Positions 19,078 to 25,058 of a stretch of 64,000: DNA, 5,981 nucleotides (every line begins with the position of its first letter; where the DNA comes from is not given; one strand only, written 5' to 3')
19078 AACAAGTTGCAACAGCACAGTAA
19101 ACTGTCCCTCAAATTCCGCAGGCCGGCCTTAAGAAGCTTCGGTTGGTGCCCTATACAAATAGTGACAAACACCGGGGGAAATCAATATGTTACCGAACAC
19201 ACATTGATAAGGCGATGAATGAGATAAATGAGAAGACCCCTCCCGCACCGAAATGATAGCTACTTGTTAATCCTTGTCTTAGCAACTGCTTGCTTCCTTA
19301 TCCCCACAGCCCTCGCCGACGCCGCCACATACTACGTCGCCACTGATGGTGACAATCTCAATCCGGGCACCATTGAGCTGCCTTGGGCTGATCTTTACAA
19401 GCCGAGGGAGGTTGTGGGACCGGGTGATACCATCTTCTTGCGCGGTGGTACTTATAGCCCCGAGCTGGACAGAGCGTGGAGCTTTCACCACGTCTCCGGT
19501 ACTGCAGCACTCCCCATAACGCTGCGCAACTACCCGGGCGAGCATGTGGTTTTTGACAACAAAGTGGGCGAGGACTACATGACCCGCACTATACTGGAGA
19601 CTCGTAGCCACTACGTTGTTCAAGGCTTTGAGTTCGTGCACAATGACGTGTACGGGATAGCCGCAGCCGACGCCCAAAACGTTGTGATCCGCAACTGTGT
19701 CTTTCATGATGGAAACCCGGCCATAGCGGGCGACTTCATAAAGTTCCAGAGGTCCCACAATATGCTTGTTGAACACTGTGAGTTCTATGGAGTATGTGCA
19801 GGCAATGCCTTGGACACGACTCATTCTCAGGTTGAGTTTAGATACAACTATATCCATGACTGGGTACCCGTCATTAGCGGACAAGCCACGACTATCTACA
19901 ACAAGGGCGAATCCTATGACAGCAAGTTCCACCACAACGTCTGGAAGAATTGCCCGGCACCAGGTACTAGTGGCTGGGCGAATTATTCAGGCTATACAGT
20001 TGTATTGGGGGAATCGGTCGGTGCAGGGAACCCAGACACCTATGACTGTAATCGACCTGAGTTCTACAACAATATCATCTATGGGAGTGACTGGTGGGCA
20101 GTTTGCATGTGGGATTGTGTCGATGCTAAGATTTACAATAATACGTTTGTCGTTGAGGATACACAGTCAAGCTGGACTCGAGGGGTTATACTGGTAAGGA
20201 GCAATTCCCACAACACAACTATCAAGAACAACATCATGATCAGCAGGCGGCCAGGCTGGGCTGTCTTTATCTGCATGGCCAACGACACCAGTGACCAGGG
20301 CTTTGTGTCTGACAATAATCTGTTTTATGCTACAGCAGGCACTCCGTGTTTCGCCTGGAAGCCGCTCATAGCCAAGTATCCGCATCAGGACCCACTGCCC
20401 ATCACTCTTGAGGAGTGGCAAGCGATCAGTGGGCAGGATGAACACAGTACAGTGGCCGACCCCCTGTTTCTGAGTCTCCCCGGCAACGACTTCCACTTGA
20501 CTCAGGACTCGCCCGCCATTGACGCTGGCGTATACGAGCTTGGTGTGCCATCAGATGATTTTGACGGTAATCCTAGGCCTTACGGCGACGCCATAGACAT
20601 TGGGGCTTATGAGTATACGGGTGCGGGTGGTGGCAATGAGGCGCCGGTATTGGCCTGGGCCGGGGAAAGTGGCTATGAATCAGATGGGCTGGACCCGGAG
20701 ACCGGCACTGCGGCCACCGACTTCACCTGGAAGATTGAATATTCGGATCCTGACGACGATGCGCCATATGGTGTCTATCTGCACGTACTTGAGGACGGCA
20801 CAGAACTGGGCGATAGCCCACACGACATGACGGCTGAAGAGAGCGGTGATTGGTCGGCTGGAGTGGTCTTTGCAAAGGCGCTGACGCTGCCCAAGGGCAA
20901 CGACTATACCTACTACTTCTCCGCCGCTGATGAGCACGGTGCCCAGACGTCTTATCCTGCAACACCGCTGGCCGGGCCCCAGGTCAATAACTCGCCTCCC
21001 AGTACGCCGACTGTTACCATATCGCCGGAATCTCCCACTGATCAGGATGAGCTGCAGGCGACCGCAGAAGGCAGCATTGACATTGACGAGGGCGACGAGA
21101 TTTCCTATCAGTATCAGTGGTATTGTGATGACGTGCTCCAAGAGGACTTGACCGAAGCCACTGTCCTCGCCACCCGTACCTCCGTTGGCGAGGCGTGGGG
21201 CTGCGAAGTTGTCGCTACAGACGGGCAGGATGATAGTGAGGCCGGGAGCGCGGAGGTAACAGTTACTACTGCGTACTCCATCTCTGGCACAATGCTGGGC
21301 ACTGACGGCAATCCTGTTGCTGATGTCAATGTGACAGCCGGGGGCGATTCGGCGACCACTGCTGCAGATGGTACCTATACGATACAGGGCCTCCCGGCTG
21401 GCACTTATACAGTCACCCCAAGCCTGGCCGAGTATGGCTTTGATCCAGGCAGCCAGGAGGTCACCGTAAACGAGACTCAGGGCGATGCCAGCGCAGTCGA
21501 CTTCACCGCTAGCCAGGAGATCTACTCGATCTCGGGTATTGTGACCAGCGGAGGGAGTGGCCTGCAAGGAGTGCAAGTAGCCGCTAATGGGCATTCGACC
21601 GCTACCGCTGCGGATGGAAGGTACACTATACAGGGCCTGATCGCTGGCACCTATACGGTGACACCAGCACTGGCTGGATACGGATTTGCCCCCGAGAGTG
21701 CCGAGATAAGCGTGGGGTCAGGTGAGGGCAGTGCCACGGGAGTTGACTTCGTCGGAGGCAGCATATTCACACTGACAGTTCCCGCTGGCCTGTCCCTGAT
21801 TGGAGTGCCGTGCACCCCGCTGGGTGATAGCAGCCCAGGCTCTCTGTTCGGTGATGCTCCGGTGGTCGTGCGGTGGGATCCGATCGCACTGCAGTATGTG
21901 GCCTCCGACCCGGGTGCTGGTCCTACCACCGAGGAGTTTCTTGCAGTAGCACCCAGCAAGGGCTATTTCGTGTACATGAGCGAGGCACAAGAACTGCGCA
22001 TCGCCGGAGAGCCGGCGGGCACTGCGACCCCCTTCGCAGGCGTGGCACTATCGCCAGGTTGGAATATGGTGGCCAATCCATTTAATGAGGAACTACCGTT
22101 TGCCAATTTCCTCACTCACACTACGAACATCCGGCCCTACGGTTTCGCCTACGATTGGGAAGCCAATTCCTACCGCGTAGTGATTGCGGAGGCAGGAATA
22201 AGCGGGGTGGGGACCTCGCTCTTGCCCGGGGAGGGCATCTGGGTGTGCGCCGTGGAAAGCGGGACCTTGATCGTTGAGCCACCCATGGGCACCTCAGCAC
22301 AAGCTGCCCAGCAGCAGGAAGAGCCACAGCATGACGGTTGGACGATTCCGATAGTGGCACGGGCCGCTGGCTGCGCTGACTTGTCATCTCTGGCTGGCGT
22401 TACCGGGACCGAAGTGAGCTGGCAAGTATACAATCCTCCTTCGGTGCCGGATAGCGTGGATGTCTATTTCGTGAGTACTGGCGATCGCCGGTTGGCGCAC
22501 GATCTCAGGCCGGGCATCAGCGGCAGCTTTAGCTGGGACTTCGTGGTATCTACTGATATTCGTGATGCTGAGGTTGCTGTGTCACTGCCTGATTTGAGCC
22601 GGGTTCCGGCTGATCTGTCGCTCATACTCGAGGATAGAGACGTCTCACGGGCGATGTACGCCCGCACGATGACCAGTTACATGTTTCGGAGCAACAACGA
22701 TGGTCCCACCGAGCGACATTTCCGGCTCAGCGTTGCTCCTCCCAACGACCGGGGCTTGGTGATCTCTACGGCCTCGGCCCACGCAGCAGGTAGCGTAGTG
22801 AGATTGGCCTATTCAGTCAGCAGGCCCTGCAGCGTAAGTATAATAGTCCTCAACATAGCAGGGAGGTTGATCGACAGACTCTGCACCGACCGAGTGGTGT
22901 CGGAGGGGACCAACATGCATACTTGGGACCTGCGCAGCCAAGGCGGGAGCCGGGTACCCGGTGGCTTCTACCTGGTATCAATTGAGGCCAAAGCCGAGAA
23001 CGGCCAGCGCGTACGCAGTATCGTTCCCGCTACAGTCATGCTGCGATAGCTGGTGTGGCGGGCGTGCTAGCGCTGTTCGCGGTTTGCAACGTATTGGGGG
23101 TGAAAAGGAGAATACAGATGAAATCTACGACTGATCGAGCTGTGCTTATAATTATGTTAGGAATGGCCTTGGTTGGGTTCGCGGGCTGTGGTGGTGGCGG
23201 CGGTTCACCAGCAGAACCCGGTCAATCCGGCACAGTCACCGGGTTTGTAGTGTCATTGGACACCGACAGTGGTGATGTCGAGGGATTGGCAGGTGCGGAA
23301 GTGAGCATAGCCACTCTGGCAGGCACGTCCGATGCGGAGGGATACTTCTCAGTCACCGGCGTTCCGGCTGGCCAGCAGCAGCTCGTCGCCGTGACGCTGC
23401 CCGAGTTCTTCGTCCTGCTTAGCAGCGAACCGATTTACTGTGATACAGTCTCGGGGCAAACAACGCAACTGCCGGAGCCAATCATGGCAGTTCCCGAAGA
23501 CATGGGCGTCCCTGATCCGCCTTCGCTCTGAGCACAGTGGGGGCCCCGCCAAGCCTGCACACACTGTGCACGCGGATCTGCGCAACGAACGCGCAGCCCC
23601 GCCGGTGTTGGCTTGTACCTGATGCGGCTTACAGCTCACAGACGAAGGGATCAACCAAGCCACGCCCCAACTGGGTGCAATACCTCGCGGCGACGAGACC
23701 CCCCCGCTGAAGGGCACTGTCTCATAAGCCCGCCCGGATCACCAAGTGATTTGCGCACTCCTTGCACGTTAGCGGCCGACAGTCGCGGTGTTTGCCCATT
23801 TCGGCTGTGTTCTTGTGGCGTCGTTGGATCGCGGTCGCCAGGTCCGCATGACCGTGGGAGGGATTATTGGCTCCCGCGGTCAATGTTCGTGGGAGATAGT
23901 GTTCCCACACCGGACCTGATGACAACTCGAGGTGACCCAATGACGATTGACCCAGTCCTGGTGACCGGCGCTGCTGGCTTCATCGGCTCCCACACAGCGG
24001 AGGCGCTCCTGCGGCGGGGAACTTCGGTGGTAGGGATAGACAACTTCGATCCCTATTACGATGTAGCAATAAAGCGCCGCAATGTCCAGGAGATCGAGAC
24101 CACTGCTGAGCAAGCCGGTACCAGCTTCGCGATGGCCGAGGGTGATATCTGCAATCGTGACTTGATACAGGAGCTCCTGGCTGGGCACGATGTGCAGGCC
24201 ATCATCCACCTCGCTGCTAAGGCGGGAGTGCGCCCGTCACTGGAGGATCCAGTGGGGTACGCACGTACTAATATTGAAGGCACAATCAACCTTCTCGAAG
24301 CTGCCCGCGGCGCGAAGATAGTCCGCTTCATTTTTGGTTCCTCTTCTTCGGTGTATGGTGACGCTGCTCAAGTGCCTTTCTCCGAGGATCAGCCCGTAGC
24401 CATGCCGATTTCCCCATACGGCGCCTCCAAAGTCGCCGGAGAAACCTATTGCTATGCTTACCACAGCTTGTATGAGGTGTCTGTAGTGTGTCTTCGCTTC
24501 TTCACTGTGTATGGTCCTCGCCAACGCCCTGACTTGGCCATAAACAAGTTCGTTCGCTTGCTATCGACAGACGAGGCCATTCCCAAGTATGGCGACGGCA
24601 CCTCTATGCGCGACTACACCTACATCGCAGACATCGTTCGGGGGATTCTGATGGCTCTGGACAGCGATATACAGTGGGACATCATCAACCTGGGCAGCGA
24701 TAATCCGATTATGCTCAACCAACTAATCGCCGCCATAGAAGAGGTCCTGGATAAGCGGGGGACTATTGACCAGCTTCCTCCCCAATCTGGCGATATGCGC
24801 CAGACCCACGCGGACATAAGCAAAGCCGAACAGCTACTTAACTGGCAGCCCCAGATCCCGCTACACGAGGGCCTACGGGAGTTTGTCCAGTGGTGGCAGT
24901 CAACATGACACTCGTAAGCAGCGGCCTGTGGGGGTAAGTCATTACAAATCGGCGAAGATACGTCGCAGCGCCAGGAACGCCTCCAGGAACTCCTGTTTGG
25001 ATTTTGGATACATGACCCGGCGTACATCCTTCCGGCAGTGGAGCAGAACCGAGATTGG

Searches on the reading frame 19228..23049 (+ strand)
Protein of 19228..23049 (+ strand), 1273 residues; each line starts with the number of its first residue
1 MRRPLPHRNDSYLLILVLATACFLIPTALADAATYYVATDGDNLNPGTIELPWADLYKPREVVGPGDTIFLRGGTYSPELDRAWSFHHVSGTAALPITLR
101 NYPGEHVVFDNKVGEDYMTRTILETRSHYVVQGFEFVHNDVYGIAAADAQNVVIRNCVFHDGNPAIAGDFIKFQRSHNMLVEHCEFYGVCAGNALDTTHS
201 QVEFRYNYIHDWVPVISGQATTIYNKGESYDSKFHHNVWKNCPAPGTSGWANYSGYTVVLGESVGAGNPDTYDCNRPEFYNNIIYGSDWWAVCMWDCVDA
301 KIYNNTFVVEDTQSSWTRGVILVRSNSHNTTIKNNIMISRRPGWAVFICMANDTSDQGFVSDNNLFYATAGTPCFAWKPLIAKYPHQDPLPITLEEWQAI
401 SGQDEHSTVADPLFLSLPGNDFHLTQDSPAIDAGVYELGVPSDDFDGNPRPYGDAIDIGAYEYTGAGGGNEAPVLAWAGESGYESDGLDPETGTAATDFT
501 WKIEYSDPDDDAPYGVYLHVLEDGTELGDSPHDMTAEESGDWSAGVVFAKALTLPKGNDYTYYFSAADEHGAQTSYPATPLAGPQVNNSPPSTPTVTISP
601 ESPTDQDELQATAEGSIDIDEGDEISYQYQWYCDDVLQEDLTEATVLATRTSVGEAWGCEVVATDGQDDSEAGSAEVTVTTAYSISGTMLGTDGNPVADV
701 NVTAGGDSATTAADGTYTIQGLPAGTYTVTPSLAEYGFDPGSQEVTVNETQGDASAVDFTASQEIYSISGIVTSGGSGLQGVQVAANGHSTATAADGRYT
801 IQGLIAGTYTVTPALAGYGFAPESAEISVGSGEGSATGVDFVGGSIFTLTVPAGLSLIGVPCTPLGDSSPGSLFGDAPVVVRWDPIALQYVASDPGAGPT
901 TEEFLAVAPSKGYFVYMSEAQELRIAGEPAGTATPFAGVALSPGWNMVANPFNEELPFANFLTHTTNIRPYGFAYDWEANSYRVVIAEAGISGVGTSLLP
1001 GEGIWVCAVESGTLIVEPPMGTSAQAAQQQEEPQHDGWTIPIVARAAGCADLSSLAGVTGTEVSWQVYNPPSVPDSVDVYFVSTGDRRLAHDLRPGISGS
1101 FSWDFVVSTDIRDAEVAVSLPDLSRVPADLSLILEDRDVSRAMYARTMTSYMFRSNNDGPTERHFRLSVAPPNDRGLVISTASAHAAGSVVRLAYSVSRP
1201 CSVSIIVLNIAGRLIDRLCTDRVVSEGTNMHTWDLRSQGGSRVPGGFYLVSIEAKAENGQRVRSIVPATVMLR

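Call 15: search_protein_families(library=pfam, proteins=[window:19228-23049:+], max_evalue=0.001)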
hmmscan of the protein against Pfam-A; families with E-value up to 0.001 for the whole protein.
window:19228-23049:+ (1273 aa): 13 families
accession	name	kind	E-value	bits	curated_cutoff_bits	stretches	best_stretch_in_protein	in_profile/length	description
PF13620.12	CarboxypepD_reg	-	9.7e-19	67.9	32.3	2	684-760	1-80/82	Carboxypeptidase regulatory-like domain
PF13229.12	Beta_helix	-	6.6e-14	52.3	25.9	1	123-248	28-143/158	Right handed beta helix region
PF13715.12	CarbopepD_reg_2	-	8.4e-11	42.2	32.2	1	685-751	1-68/88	CarboxypepD_reg-like domain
PF17802.7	SpaA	-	2.5e-08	34.4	23.1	1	693-753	27-82/91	Prealbumin-like fold domain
PF09430.16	EMC7_beta-sandw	-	3e-08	34.3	26.6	1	707-764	19-77/122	ER membrane protein complex subunit 7, beta-sandwich domain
PF15976.11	CooC_C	-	1.3e-06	28.8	29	0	676-721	10-55/93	CS1-pili formation C-terminal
PF16371.11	MetallophosN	-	8.5e-06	26.3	35.6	0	688-725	2-38/77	N terminal of Calcineurin-like phosphoesterase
PF22842.2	Pel9A-like_beta_helix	-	1.4e-05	24.7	25.2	1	28-77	4-53/370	Pel9A-like, right handed beta helix region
PF17210.9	SdrD_B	-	3e-05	24.6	29.7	0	770-821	15-73/112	SdrD B-like domain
PF05048.19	NosD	-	0.00019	21.4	23.6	0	272-344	89-151/212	Periplasmic copper-binding protein (NosD)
PF14686.12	fn3_3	-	0.00038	20.6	24.4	0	791-814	29-51/75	Polysaccharide lyase family 4, domain II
PF24421.1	Ig_J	-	0.00058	20.4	29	0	709-730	60-81/104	Tip attachment protein J, Ig-like domain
PF13860.13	FlgD_ig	-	0.00058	20.2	27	0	1188-1255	9-76/79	FlgD Ig-like domain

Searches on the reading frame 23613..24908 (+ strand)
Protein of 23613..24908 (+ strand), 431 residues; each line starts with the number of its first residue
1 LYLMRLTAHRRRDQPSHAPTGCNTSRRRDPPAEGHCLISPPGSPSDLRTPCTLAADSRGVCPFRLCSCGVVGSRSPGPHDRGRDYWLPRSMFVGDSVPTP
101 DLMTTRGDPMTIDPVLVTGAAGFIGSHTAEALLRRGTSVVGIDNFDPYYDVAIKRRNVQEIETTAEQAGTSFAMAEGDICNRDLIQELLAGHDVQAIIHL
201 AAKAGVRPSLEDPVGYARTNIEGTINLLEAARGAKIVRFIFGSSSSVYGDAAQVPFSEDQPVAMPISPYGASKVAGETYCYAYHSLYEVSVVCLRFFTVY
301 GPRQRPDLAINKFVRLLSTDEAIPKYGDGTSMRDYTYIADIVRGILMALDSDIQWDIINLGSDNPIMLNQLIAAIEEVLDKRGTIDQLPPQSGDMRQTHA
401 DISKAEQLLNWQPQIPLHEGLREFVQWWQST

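Call 15: search_protein_families(library=pfam, proteins=[window:23613-24908:+], max_evalue=0.001)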
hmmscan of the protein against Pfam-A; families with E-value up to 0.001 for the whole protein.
window:23613-24908:+ (431 aa): 9 families
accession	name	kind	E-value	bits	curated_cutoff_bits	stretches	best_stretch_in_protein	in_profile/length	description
PF16363.11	GDP_Man_Dehyd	-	1.6e-65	222.2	27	1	116-423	1-331/332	GDP-mannose 4,6 dehydratase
PF01370.27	Epimerase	-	4.3e-62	210.1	20.9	1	115-361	1-240/240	NAD dependent epimerase/dehydratase family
PF01073.25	3Beta_HSD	-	1.8e-21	76.8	22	1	116-349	1-229/280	3-beta hydroxysteroid dehydrogenase/isomerase family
PF02719.21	Polysacc_synt_2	-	1.5e-14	54.4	20.2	1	115-302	1-174/293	Polysaccharide biosynthesis protein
PF04321.23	RmlD_sub_bind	-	3e-13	49.9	27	1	115-328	3-178/287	RmlD substrate binding domain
PF07993.18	NAD_binding_4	-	1.5e-10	41.1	20.1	1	117-301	1-209/258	Male sterility protein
PF13460.12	NAD_binding_10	-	9.9e-08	32.5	27.2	1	119-259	1-112/184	NAD(P)H-binding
PF08659.16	KR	-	1.5e-06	28.7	22.6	1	115-256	3-149/180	KR domain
PF05368.20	NmrA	-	0.00016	21.9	27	1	115-244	5-107/298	NmrA-like family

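Call 17: search_protein_families(library=ncbifam, proteins=[window:23613-24908:+], max_evalue=1e-10)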
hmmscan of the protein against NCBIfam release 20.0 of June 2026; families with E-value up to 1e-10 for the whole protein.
window:23613-24908:+ (431 aa): 18 families
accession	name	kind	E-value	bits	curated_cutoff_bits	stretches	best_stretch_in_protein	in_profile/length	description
TIGR01179.1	galE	equivalog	1.3e-56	191.9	262.3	2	115-305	2-182/332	UDP-glucose 4-epimerase GalE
TIGR01181.1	dTDP_gluc_dehyt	equivalog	1.7e-52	178.5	365.1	1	115-429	2-312/321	dTDP-glucose 4,6-dehydratase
TIGR04180.1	EDH_00030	hypoth_equivalog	2e-52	178.1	475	1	115-414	1-295/297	NAD-dependent 4,6-dehydratase LegB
NF007956.0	PRK10675.1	subfamily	5.1e-44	150.8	394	1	115-302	3-183/338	UDP-glucose 4-epimerase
NF011728.1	PRK15181.1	equivalog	2.3e-43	148.5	760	1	115-428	18-337/348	Vi polysaccharide biosynthesis UDP-N-acetylglucosaminuronic acid C-4 epimerase TviC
TIGR02197.1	heptose_epim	equivalog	5.4e-33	114.5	274.6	1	115-429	1-314/316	ADP-glyceromanno-heptose 6-epimerase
NF007490.0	PRK10084.1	subfamily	1.7e-28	99.6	649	1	115-429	3-335/361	dTDP-glucose 4,6-dehydratase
NF007582.0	PRK10217.1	equivalog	2.1e-28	99.5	698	1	115-428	4-331/355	dTDP-glucose 4,6-dehydratase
TIGR02622.1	CDP_4_6_dhtase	equivalog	2.6e-21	76.1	278.45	1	115-287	7-172/352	CDP-glucose 4,6-dehydratase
TIGR01472.1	gmd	equivalog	3.6e-21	75.7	415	1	116-356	4-246/342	GDP-mannose 4,6-dehydratase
NF047922.1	GDPFucSynFcl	equivalog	5e-21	75.5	500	1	175-429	35-302/308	GDP-L-fucose synthase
TIGR03466.1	HpnA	hypoth_equivalog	6.8e-20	71.2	367.65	1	114-384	2-251/327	hopanoid-associated sugar epimerase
NF043036.1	ErythonDh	equivalog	3.4e-19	69.2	325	1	115-313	3-193/321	D-erythronate dehydrogenase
NF042423.1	oxyalk_red_Shew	equivalog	2.5e-17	62.9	580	1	112-304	8-179/331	2-alkyl-3-oxoalkanoate reductase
NF042422.1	oxyalk_red_OleD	equivalog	4.8e-17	62.3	580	1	115-350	3-216/329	2-alkyl-3-oxoalkanoate reductase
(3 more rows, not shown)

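Call 66: search_solved_structures(query=window:23613-24908:+, max_evalue=1e-30, show_alignments=0)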
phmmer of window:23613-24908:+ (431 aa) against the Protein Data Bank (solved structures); distinct sequences matched with E-value up to 1e-30: 56.
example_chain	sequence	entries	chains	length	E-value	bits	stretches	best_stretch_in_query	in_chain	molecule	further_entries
5u4q_A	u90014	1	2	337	8.7e-67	229.3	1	115-429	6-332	dTDP-glucose 4,6-dehydratase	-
6zl6_A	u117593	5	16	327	5.3e-64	220.1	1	115-422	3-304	Epimerase domain-containing protein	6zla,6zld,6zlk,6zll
6zlj_A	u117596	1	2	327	1.9e-63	218.3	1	115-422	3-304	Epimerase domain-containing protein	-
6kv9_A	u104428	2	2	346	1.8e-52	182.1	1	105-429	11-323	MoeE5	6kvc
3ru9_A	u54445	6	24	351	4.4e-47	164.3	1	116-428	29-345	WbgU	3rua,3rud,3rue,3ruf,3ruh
3ru7_A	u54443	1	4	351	4.5e-47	164.3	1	116-428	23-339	WbgU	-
3lu1_A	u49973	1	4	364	4.9e-47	164.2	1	115-428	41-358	WbgU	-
3ruc_A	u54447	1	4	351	6.1e-47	163.9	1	116-428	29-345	WbgU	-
1sb8_A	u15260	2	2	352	1.3e-46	162.9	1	115-428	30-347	wbpP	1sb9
4zrm_A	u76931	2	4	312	3.7e-46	161.3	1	115-431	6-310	UDP-glucose 4-epimerase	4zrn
7ys8_A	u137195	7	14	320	5.7e-46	160.7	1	115-429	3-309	UDP-glucose 4-epimerase | UDP-glucose 4-epimerase along with EC 5.1.3.2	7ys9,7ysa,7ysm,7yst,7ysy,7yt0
6wjb_A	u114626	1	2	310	1.2e-43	153.1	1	111-422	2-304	NAD-dependent epimerase/dehydratase family protein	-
6wj9_A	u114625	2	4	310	1.1e-42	149.9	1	111-422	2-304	NAD-dependent epimerase/dehydratase family protein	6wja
6dnt_A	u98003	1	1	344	1.1e-42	149.8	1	101-429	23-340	NAD-dependent epimerase/dehydratase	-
10ke_A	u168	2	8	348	1.8e-42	149.2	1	115-428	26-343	Capsular polysaccharide biosynthesis protein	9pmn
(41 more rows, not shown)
